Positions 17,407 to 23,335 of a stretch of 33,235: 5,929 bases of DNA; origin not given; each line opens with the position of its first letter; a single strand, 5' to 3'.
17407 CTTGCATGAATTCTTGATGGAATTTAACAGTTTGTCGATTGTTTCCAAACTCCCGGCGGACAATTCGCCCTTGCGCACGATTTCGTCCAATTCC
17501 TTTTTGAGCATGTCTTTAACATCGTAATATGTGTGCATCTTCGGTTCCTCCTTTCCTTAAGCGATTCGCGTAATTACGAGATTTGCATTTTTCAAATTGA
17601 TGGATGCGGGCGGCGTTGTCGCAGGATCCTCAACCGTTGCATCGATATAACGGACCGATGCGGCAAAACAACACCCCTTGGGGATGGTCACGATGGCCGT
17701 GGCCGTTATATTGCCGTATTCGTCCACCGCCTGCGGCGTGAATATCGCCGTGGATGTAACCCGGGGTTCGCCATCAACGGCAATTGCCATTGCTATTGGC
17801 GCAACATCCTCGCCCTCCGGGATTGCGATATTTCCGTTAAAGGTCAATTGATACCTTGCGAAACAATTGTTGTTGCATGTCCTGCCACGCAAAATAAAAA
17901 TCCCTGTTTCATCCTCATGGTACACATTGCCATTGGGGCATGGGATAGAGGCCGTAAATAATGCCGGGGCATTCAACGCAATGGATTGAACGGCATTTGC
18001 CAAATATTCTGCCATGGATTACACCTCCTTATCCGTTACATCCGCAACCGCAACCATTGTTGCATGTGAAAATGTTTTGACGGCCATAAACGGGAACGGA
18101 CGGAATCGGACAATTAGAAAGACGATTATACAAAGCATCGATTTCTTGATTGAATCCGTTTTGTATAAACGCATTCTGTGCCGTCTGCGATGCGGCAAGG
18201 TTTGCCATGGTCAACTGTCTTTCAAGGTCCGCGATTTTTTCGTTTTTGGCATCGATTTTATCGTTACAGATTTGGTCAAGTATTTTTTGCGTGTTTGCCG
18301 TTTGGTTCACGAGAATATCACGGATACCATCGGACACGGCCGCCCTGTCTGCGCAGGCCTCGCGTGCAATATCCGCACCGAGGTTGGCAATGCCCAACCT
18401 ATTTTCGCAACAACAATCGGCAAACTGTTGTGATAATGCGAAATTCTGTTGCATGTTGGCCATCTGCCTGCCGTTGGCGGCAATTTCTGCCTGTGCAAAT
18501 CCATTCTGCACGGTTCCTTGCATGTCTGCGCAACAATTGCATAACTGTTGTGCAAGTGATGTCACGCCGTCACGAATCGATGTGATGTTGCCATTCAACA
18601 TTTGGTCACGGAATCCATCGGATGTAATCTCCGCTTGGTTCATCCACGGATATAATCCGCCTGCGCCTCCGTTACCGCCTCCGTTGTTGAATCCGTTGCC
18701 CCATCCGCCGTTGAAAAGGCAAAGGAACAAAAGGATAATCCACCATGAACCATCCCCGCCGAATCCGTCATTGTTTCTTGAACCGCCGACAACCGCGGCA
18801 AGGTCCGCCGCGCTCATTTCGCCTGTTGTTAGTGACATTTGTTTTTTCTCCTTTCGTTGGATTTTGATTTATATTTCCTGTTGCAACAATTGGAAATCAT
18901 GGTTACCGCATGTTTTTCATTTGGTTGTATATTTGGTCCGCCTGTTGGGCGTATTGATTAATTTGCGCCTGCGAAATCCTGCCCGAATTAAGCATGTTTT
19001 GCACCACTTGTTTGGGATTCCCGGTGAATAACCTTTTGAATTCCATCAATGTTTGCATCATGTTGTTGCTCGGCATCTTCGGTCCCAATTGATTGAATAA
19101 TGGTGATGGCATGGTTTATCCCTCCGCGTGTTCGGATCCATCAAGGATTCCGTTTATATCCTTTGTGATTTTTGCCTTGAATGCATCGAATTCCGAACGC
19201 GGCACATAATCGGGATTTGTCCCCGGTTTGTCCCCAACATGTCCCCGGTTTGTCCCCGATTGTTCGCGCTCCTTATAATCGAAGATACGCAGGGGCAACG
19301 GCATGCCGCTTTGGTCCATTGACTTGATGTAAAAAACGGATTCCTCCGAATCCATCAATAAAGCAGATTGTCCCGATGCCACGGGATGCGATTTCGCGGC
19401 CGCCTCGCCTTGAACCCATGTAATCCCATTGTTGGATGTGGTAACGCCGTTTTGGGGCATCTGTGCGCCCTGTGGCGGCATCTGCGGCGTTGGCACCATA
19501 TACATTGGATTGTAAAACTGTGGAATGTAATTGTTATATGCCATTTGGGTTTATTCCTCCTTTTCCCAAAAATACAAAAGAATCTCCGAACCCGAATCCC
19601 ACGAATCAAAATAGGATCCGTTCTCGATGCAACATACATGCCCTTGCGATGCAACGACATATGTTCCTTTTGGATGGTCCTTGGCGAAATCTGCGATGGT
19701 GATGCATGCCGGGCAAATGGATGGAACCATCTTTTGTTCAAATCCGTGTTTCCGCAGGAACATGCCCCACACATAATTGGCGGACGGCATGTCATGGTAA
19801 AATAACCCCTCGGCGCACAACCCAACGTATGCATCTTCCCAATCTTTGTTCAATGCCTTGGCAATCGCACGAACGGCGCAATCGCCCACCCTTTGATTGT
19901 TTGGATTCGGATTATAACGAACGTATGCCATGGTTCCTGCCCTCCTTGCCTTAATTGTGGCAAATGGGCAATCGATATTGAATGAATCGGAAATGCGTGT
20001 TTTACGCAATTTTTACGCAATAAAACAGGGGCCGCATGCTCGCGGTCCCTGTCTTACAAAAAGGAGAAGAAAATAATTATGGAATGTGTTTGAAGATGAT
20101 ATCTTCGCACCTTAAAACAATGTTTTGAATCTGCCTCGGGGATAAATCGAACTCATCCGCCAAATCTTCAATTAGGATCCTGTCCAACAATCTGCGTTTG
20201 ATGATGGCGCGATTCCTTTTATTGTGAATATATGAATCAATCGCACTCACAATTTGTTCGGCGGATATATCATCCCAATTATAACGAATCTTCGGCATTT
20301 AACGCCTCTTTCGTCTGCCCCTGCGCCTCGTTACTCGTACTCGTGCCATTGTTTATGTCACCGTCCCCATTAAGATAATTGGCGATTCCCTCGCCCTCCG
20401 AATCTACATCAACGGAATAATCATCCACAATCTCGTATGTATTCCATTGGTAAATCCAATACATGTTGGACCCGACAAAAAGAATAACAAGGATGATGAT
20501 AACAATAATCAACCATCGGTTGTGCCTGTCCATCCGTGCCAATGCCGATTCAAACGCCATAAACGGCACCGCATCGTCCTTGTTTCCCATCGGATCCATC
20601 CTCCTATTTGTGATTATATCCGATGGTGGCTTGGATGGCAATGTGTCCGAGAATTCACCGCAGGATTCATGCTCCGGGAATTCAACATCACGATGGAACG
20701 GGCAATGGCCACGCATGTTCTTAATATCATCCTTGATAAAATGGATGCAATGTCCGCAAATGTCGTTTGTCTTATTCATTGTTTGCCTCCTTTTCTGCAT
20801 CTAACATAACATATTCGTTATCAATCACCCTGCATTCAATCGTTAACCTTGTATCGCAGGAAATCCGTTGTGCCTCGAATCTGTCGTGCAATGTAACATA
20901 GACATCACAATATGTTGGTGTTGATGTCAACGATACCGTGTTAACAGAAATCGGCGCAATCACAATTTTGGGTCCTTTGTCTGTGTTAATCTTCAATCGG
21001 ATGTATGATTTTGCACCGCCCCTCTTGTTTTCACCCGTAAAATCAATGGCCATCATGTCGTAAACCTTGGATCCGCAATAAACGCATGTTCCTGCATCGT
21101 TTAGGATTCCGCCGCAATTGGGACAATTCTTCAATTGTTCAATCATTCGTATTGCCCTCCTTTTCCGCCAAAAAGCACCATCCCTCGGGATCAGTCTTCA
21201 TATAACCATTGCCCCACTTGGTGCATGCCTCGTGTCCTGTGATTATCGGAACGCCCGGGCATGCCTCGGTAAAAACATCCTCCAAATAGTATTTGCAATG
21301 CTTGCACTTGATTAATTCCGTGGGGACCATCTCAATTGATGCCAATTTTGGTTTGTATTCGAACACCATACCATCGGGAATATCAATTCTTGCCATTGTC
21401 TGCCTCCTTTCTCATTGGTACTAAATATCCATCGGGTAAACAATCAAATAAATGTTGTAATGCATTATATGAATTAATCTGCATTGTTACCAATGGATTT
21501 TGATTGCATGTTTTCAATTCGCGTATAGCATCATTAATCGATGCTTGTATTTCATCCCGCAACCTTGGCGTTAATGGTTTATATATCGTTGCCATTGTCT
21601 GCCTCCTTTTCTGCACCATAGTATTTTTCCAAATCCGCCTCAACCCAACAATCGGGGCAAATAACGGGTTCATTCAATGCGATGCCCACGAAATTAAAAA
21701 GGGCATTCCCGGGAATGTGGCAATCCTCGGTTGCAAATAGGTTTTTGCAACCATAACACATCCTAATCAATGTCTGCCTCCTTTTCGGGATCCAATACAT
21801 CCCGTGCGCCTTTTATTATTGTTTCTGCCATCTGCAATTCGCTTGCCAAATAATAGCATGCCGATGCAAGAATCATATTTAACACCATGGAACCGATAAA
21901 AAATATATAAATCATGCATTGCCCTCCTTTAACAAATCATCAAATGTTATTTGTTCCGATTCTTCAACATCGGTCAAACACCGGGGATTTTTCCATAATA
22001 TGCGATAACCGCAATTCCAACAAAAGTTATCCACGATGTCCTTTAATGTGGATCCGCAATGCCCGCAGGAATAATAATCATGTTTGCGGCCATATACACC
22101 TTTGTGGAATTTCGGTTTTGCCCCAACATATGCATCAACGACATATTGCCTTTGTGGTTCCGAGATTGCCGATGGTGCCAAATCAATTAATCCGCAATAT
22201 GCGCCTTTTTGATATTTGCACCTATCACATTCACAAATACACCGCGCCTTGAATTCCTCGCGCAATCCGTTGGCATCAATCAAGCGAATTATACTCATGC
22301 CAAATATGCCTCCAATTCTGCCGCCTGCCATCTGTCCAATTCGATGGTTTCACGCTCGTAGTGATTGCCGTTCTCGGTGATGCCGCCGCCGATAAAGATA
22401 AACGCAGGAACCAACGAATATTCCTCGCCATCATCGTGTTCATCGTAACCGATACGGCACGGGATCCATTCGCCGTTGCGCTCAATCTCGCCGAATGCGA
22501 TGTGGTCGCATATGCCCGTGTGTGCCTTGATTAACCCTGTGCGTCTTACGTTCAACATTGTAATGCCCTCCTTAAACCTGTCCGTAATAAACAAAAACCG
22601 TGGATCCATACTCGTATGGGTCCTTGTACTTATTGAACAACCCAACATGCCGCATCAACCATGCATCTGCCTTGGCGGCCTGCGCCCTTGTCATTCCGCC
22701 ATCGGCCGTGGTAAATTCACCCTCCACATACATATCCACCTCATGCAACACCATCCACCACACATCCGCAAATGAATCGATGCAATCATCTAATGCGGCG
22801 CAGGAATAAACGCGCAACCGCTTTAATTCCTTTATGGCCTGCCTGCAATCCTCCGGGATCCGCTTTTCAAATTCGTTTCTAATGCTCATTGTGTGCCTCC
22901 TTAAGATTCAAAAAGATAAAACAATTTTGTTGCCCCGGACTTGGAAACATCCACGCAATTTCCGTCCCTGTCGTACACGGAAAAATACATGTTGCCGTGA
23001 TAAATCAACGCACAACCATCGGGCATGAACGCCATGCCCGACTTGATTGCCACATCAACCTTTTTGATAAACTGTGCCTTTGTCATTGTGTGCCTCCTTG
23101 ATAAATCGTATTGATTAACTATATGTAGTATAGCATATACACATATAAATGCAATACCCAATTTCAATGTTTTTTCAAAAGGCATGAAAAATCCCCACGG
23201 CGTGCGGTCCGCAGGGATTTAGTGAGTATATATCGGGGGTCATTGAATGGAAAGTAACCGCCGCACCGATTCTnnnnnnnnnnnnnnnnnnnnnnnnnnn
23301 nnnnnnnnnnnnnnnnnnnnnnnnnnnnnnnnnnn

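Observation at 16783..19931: Seven-gene cassette of unassignable proteins between the regulator and the recombination genes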

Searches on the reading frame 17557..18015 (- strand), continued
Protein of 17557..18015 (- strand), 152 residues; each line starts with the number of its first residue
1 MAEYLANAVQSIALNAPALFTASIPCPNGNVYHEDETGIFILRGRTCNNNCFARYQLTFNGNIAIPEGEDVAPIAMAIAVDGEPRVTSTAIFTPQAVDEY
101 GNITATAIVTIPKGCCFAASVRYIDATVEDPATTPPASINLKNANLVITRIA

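Call 75: find_encoding_contigs(protein=P0122, flank=10000, max_places=3)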
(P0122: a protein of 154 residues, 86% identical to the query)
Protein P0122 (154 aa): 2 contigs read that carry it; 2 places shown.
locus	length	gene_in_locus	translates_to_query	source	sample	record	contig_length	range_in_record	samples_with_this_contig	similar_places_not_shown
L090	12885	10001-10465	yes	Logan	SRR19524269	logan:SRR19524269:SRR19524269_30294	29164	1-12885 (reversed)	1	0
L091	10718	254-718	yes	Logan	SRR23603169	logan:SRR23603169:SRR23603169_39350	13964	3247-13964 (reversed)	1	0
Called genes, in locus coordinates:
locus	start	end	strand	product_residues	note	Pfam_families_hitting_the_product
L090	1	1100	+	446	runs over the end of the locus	-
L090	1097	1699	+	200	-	-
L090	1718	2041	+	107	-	-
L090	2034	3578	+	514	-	-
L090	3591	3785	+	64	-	-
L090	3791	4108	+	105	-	-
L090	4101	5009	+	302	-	PF01476:LysM, PF08239:SH3_3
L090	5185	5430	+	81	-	-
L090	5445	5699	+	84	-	-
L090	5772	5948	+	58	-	-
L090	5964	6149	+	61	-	-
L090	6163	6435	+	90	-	-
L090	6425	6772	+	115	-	-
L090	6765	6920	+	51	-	-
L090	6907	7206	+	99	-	-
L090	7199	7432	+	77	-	-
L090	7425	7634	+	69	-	-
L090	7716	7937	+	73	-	-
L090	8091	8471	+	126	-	-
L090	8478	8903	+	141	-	-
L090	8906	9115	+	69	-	-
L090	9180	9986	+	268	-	-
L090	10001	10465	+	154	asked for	-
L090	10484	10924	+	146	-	-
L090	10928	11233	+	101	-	-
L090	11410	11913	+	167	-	PF05565:Sipho_Gp157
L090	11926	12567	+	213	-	PF27148:Slr1353_N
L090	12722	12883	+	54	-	?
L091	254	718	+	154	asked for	-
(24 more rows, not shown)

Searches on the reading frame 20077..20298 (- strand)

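Call 7: search_protein_families(library=phrogs, proteins=[window:20077-20298:-], max_evalue=0.001)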
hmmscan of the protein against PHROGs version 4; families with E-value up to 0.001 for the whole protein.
window:20077-20298:- (73 aa): 0 families

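Call 22: search_protein_families(library=ncbifam, proteins=[window:20077-20298:-], max_evalue=1)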
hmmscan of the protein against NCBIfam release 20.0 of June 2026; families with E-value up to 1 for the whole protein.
window:20077-20298:- (73 aa): 4 families
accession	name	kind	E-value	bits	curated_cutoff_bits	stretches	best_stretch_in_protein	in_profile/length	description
NF005143.0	PRK06596.1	subfamily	0.0014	18.2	241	1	7-60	215-269/285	RNA polymerase factor sigma-32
TIGR02937.1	sigma70-ECF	superfamily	0.0027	17.4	42.9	1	9-65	104-158/165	sigma-70 family RNA polymerase sigma factor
NF040785.1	CD3324_fam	subfamily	0.0042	17.1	65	1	25-61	47-82/82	CD3324 family protein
TIGR02392.1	rpoH_proteo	equivalog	0.026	14.2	323.1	1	6-60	202-256/270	RNA polymerase sigma factor RpoH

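Call 57: search_protein_families(library=pfam, proteins=[window:20077-20298:-], max_evalue=0.1)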
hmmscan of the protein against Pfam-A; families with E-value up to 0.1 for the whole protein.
window:20077-20298:- (73 aa): 2 families
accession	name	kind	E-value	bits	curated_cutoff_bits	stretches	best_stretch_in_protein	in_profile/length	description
PF13384.12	HTH_23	-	0.0072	16.6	24.6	1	26-61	3-38/50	Homeodomain-like domain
PF12668.12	DUF3791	-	0.018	15.4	25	0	42-60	6-24/60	Protein of unknown function (DUF3791)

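Call 66: search_protein_families(library=padloc, proteins=[window:20077-20298:-], max_evalue=1)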
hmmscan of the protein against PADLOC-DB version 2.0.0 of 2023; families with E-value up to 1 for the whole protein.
window:20077-20298:- (73 aa): 0 families

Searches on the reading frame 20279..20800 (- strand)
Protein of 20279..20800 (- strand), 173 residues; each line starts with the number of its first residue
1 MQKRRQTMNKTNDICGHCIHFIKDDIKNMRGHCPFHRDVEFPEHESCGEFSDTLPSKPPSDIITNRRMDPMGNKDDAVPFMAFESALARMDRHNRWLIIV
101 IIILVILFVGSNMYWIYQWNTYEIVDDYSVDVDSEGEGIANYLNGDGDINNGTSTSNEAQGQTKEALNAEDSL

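Call 7: search_protein_families(library=phrogs, proteins=[window:20279-20800:-], max_evalue=0.001)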
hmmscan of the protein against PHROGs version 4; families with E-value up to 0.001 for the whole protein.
window:20279-20800:- (173 aa): 0 families

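Call 22: search_protein_families(library=ncbifam, proteins=[window:20279-20800:-], max_evalue=1)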
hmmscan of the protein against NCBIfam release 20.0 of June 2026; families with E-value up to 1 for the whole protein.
window:20279-20800:- (173 aa): 2 families
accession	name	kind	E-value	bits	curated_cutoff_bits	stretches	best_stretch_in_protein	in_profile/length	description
NF045937.1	MSC_0624_12TM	equivalog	0.019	13.5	70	1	97-129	211-243/445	MSC_0624 family F1-like ATPase-associated membrane protein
NF000359.1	sat3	exception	0.077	13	360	1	118-143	91-116/180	streptothricin N-acetyltransferase Sat3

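Call 57: search_protein_families(library=pfam, proteins=[window:20279-20800:-], max_evalue=0.1)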
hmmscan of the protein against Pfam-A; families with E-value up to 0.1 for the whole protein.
window:20279-20800:- (173 aa): 1 family
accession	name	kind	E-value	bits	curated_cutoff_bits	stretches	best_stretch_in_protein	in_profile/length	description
PF12698.13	ABC2_membrane_3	-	0.015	14.9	31.6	1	95-162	1-71/347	ABC-2 family transporter protein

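Call 66: search_protein_families(library=padloc, proteins=[window:20279-20800:-], max_evalue=1)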
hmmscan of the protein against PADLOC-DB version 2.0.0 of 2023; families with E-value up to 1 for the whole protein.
window:20279-20800:- (173 aa): 0 families

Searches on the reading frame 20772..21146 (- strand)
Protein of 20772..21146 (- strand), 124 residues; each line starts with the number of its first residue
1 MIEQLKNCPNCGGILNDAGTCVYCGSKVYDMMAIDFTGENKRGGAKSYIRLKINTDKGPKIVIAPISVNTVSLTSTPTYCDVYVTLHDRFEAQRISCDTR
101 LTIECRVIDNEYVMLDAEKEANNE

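Call 7: search_protein_families(library=phrogs, proteins=[window:20772-21146:-], max_evalue=0.001)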
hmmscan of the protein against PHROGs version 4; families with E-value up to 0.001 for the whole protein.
window:20772-21146:- (124 aa): 1 family
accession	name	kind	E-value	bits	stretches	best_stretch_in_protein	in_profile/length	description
phrog_10210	-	unknown function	9.4e-05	22.9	1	7-28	17-38/39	-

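Call 22: search_protein_families(library=ncbifam, proteins=[window:20772-21146:-], max_evalue=1)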
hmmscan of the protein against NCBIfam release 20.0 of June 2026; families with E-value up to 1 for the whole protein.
window:20772-21146:- (124 aa): 1 family
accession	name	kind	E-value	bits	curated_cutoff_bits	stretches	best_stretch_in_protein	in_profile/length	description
NF041910.1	HVO_0416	equivalog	0.019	14.8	80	1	6-25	35-55/58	HVO_0416 family zinc finger protein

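Call 57: search_protein_families(library=pfam, proteins=[window:20772-21146:-], max_evalue=0.1)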
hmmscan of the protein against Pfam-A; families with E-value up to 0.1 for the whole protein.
window:20772-21146:- (124 aa): 3 families
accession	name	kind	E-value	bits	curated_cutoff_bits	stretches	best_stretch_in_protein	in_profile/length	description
PF13248.11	Zn_ribbon_3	-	0.019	14.9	27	1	6-27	3-25/26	zinc-ribbon domain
PF12773.13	DZR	-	0.073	13.7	27.3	1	6-28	13-34/45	Double zinc ribbon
PF06221.18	zf-C2HC5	-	0.073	13.5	25.8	0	4-30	16-46/54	Putative zinc finger motif, C2HC5-type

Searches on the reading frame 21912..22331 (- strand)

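Call 7: search_protein_families(library=phrogs, proteins=[window:21912-22331:-], max_evalue=0.001)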
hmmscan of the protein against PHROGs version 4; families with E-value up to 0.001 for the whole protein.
window:21912-22331:- (139 aa): 0 families

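Call 57: search_protein_families(library=pfam, proteins=[window:21912-22331:-], max_evalue=0.1)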
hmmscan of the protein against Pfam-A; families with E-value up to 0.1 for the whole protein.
window:21912-22331:- (139 aa): 5 families
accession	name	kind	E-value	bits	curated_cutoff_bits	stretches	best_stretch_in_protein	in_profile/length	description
PF03604.18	Zn_ribbon_RPAB4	-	0.00023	21.3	24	1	87-114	1-30/32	DNA directed RNA polymerase, 7 kDa subunit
PF13248.11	Zn_ribbon_3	-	0.00093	19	27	1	87-111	3-26/26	zinc-ribbon domain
PF13240.11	Zn_Ribbon_1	-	0.011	16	25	1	89-110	2-22/23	zinc-ribbon domain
PF17032.10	Zn_ribbon_15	-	0.021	16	28.9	1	81-118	32-69/73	zinc-ribbon family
PF04828.22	GFA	-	0.03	14.8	24.3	0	29-96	21-81/115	Glutathione-dependent formaldehyde-activating enzyme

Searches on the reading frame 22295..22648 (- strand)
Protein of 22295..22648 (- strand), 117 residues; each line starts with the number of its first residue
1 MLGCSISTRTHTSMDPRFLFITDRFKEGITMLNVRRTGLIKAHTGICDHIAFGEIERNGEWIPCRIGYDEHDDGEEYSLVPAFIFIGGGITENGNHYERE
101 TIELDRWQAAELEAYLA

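Call 57: search_protein_families(library=pfam, proteins=[window:22295-22648:-], max_evalue=0.1)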
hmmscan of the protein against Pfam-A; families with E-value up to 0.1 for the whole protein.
window:22295-22648:- (117 aa): 1 family
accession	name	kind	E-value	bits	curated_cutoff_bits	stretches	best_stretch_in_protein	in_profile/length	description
PF17295.7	DUF5348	-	0.031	14.7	22.8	1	57-80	34-53/68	Domain of unknown function (DUF5348)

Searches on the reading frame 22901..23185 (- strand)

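Call 57: search_protein_families(library=pfam, proteins=[window:22901-23185:-], max_evalue=0.1)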
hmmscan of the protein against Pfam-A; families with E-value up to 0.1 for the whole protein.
window:22901-23185:- (94 aa): 1 family
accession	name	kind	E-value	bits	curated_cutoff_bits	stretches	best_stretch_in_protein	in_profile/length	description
PF00147.23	Fibrinogen_C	-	0.067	13.4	22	1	48-81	131-164/221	Fibrinogen beta and gamma chains, C-terminal globular domain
